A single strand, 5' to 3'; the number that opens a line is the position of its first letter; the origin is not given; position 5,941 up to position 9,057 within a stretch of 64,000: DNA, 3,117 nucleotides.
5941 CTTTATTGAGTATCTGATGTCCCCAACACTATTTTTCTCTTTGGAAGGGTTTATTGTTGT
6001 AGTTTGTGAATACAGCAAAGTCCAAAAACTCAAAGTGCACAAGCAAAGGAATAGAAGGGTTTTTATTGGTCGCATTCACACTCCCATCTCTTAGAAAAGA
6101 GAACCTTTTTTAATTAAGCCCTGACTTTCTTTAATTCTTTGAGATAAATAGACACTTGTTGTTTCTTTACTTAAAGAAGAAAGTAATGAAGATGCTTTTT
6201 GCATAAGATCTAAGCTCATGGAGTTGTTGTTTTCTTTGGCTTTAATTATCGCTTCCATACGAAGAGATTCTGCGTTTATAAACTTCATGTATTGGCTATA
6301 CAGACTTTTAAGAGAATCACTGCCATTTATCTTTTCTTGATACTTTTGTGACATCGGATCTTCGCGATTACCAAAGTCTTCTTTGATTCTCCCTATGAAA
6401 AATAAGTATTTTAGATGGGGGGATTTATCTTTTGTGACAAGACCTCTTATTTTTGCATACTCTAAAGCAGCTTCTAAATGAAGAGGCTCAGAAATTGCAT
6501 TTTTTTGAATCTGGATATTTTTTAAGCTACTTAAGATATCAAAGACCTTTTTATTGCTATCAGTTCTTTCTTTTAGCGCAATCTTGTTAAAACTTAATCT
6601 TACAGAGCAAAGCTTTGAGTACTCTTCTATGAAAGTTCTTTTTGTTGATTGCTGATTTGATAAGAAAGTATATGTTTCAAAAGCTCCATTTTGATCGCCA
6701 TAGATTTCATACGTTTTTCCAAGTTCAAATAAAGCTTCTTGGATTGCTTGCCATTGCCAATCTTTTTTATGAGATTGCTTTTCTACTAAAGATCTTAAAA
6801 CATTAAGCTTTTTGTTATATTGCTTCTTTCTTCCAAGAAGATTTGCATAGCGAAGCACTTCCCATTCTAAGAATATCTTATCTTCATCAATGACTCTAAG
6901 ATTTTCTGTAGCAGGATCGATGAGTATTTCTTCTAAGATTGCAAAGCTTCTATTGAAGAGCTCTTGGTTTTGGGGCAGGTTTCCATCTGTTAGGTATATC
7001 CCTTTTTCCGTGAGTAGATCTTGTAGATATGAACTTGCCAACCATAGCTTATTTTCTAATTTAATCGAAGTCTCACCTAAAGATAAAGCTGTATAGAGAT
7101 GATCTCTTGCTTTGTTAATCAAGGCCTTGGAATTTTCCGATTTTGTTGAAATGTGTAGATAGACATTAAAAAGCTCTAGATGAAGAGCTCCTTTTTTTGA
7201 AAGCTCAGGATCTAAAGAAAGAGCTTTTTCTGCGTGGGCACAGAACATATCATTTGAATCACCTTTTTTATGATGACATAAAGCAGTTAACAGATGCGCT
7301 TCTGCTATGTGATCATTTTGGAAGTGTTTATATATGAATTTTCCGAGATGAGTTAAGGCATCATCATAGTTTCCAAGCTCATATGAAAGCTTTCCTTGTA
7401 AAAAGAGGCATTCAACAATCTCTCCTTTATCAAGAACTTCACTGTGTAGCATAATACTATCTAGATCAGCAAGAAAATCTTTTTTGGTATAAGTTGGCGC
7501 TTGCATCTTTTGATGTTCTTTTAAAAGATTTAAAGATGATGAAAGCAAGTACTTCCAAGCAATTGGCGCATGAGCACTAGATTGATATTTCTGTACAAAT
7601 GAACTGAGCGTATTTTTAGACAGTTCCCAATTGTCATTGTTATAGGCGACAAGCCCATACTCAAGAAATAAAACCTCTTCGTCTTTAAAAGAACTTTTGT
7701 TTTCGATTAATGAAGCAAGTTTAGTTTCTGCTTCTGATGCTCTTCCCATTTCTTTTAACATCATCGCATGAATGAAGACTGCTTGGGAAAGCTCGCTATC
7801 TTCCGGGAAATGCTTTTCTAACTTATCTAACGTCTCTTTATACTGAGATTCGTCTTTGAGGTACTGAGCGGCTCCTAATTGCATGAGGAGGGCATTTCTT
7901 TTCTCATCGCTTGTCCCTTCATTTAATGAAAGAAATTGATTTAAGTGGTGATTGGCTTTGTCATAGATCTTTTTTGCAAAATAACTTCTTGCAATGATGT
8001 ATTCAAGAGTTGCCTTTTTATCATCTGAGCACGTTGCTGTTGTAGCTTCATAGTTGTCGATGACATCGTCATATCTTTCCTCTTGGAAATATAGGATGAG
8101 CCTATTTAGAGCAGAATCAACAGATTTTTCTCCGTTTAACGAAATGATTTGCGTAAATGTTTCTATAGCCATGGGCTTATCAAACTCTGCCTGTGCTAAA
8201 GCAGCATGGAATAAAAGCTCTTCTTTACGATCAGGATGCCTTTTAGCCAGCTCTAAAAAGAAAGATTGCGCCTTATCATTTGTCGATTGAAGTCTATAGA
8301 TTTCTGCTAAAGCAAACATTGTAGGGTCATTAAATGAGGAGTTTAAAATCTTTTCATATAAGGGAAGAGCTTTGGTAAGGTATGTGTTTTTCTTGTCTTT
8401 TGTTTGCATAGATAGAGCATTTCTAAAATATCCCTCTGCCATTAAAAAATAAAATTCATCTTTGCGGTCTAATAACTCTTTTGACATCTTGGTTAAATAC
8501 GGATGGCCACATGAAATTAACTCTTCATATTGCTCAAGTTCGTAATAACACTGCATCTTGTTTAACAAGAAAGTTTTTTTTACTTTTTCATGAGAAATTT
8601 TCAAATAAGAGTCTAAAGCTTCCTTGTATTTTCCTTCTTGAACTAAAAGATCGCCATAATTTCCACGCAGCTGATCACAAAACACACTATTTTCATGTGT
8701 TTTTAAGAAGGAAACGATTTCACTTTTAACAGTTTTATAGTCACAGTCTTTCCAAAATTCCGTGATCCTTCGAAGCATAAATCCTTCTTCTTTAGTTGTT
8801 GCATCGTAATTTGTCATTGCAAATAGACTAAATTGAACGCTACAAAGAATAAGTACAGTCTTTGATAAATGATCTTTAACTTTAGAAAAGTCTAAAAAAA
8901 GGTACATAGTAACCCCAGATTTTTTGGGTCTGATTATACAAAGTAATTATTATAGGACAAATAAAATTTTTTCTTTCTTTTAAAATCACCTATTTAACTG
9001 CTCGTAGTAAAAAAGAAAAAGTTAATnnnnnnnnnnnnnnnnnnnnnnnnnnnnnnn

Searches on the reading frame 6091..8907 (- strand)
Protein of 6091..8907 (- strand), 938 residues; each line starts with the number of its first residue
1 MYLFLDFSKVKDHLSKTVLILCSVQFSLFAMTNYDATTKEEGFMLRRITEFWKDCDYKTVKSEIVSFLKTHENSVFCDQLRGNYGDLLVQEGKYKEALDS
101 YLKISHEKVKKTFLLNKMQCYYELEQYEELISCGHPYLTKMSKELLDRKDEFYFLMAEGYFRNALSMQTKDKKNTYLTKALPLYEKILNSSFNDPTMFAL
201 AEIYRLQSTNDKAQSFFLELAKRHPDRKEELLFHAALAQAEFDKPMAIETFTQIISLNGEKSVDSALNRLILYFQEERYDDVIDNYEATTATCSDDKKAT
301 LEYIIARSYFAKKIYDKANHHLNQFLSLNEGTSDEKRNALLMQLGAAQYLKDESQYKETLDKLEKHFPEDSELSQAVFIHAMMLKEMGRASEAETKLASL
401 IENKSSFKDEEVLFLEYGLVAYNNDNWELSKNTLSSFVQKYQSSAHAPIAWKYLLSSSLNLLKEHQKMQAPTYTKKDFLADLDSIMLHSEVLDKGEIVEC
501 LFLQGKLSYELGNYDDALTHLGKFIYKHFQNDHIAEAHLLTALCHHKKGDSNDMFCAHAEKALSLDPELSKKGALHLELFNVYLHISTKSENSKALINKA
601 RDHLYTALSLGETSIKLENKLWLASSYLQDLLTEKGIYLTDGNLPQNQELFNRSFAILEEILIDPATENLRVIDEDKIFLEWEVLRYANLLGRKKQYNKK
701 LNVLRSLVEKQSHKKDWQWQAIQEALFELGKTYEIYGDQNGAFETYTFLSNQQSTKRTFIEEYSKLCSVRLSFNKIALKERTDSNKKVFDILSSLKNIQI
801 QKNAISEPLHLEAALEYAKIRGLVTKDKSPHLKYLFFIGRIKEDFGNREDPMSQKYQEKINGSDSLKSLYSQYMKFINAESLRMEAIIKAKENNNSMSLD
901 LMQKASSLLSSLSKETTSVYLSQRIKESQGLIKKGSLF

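Call 43: search_protein_families(library=ncbifam, proteins=[window:6091-8907:-])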
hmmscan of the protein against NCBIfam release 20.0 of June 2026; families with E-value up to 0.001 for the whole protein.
window:6091-8907:- (938 aa): 2 families
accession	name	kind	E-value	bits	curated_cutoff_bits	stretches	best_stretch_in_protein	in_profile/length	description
TIGR02795.1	tol_pal_ybgF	equivalog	1.9e-14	54.3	90.1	1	269-376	8-115/119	tol-pal system protein YbgF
TIGR03302.1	OM_YfiO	subfamily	2.4e-05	23.9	81.4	0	507-564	79-136/239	outer membrane protein assembly factor BamD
